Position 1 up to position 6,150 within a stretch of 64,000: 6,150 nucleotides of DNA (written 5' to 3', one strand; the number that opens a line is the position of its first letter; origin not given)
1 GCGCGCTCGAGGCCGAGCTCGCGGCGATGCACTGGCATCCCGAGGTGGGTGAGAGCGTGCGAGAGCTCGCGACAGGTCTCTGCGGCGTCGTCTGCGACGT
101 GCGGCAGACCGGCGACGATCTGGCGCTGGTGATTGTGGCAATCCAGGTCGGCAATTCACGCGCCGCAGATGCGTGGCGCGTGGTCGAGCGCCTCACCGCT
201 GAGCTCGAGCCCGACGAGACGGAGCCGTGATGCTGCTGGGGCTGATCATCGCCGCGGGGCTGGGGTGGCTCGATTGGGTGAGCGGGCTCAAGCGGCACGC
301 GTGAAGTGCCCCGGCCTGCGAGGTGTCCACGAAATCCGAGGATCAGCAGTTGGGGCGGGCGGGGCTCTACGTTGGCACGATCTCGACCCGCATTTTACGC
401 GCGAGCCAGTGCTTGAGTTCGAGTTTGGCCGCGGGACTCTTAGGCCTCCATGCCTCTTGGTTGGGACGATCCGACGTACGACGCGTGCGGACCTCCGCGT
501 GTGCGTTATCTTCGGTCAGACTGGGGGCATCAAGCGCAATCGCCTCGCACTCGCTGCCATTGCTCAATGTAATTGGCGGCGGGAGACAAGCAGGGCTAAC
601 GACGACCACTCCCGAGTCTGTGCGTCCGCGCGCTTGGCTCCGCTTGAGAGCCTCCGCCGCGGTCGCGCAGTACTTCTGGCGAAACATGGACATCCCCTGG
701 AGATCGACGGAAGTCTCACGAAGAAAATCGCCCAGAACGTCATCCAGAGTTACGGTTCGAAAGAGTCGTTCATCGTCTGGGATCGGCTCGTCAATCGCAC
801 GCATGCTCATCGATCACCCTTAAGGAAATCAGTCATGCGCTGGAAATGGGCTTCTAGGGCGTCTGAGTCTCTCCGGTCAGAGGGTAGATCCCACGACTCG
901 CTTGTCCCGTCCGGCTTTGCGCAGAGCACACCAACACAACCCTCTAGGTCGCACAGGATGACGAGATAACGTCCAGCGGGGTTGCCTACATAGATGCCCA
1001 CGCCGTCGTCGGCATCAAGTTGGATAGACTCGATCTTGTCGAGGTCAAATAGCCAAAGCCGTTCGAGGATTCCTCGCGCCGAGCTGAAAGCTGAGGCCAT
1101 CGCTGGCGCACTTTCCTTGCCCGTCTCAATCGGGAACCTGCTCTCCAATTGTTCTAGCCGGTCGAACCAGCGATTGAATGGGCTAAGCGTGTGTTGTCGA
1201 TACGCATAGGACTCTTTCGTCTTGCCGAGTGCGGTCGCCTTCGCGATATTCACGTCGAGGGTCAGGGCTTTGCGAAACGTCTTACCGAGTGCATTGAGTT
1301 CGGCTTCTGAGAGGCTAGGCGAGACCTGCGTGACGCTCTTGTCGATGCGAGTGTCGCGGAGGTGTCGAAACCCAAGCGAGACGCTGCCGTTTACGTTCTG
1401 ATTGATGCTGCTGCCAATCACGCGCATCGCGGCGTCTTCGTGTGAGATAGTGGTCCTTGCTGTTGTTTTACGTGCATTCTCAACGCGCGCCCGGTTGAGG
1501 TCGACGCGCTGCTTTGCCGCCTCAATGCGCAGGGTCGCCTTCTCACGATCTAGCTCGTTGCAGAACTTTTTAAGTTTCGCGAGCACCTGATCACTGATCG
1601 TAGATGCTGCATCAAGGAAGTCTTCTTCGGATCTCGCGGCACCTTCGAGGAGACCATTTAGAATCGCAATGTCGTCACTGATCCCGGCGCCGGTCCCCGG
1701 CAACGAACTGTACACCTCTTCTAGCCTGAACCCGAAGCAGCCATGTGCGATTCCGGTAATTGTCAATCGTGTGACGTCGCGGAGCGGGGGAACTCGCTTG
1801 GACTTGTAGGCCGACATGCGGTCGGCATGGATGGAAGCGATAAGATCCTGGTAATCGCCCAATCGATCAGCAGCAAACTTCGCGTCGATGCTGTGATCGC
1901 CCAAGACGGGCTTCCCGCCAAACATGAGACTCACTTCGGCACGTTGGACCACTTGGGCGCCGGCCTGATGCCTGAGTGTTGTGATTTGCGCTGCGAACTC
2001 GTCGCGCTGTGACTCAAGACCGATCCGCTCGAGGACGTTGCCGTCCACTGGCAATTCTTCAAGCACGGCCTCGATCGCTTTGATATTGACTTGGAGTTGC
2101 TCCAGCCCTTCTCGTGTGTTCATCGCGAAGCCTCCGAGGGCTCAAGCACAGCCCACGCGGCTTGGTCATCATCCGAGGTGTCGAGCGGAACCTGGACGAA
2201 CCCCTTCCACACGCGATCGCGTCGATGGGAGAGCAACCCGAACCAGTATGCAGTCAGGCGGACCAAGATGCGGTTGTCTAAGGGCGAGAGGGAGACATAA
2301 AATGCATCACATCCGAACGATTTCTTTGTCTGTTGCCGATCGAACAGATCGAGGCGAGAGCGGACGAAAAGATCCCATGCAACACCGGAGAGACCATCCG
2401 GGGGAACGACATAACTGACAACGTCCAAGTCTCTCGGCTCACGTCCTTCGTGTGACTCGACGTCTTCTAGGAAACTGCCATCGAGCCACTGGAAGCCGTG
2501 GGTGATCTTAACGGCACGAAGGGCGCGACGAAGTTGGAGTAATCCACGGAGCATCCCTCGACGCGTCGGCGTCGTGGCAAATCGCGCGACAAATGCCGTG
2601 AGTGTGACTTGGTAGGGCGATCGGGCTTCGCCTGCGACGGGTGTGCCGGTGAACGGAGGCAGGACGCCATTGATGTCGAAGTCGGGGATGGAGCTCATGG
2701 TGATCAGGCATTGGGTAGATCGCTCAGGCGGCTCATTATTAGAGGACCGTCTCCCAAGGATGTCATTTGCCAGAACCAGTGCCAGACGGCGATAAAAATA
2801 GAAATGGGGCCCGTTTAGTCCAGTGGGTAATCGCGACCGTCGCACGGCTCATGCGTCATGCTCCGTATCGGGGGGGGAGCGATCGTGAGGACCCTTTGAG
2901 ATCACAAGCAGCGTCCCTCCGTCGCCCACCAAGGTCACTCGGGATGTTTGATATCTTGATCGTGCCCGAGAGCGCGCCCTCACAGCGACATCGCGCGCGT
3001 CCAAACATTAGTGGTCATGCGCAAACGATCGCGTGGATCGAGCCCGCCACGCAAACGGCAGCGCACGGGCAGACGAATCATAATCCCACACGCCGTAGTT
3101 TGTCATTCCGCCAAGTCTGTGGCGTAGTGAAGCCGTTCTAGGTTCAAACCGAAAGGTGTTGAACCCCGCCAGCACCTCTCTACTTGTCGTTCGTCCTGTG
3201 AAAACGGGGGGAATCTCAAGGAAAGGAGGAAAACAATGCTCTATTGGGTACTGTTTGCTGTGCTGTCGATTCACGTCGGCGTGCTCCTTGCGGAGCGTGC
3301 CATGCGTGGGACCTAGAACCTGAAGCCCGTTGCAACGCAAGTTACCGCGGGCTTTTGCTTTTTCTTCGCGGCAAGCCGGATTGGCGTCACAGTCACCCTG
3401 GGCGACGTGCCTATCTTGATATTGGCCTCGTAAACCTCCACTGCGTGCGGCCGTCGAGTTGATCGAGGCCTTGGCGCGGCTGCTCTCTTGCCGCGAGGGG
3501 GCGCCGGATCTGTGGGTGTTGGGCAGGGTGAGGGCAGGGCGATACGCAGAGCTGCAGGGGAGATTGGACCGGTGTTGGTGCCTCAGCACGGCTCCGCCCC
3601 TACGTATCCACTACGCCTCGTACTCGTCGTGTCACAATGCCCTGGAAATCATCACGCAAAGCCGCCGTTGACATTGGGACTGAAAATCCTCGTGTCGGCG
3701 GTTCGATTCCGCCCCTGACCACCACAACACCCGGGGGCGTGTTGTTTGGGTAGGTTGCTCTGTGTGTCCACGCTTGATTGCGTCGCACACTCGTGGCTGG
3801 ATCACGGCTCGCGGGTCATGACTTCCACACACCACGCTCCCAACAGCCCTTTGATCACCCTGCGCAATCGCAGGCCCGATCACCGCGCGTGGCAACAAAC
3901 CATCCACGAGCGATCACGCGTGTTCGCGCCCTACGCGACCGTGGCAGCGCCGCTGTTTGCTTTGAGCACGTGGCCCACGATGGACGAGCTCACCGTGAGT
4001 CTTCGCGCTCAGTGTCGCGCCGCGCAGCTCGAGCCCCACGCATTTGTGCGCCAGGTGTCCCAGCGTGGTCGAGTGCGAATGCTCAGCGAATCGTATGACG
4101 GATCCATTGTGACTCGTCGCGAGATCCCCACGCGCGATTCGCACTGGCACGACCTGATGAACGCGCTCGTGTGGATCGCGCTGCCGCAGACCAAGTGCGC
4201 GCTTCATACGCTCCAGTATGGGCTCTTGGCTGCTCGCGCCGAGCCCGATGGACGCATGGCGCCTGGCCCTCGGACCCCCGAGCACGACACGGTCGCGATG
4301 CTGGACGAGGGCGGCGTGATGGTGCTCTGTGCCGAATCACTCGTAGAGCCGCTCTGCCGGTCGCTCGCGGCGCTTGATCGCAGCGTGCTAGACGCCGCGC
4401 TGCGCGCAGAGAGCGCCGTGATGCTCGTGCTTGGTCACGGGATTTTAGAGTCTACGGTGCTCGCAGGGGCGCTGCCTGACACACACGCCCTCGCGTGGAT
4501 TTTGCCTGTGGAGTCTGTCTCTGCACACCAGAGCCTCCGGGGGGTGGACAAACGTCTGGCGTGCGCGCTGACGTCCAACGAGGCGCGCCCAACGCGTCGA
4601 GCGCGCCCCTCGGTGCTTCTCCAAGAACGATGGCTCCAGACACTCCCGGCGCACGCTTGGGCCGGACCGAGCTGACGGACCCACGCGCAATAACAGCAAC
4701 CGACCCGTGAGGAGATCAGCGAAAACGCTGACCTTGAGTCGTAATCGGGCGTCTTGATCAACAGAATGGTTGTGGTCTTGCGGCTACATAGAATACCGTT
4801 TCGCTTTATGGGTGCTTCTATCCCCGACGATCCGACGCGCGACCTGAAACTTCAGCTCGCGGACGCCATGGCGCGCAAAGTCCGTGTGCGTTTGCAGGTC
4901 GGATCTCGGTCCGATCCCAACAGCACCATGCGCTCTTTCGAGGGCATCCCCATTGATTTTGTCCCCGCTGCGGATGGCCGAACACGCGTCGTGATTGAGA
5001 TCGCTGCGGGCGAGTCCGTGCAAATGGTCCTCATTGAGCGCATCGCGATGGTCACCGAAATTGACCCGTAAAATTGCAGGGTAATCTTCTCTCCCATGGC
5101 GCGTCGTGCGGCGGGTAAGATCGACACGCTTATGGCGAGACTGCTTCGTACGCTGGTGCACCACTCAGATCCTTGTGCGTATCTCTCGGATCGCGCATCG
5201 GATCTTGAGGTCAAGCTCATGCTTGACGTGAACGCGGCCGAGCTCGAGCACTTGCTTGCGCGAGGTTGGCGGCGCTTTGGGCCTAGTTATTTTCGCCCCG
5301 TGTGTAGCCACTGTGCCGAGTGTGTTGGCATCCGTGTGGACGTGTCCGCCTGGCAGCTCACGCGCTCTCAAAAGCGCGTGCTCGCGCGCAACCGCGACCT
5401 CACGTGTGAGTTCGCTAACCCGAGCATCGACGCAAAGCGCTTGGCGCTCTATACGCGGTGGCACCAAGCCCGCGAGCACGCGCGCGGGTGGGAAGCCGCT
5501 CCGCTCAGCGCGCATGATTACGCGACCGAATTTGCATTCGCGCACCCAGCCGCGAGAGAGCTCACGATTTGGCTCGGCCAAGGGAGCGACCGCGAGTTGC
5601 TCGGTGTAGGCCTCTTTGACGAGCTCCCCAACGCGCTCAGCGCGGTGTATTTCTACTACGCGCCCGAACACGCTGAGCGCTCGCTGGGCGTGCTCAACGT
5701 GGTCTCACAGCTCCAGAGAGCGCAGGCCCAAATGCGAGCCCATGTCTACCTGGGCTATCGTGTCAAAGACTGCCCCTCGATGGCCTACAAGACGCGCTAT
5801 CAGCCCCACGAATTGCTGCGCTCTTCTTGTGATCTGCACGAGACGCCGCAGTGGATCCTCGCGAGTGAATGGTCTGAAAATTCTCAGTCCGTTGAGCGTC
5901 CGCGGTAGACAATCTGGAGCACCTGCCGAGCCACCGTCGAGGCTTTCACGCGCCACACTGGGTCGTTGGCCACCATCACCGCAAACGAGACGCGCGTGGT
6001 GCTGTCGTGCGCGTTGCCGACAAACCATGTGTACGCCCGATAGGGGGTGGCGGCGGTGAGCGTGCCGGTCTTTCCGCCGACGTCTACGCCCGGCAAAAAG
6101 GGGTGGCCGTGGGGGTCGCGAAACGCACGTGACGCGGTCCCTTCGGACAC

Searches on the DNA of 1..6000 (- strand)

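Call 61: search_rna_families(source=window, start=1, end=6000, threshold=evalue, max_evalue=1, show_alignments=2)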
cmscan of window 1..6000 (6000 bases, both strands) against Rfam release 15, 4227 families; matches with E-value up to 1: 1.
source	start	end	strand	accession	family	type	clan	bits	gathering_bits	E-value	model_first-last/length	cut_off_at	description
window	3697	3755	+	RF01850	beta_tmRNA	Gene;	CL00001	20.6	84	0.0019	86-149/331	no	Betaproteobacteria transfer-messenger RNA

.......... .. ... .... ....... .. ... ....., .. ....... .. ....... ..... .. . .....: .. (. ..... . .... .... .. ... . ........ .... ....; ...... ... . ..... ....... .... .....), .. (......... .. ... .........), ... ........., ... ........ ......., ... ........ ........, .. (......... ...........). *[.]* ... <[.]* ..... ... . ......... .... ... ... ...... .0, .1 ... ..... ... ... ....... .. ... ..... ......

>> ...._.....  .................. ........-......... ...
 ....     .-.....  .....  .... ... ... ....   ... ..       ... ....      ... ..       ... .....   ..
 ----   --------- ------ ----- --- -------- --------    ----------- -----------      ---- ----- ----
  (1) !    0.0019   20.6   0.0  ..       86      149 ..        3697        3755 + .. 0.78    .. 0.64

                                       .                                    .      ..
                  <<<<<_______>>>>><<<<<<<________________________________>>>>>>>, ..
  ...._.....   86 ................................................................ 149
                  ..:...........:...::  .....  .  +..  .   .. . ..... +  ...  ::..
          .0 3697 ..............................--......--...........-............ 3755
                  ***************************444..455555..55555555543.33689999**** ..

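Call 79: search_dna_similar(query=L063:5345-6924:+, collection=ecoli_genomes, mode=distant, max_rows=10)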
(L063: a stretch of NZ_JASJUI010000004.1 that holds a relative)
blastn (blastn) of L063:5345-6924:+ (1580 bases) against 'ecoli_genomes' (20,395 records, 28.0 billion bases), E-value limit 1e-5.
No match.
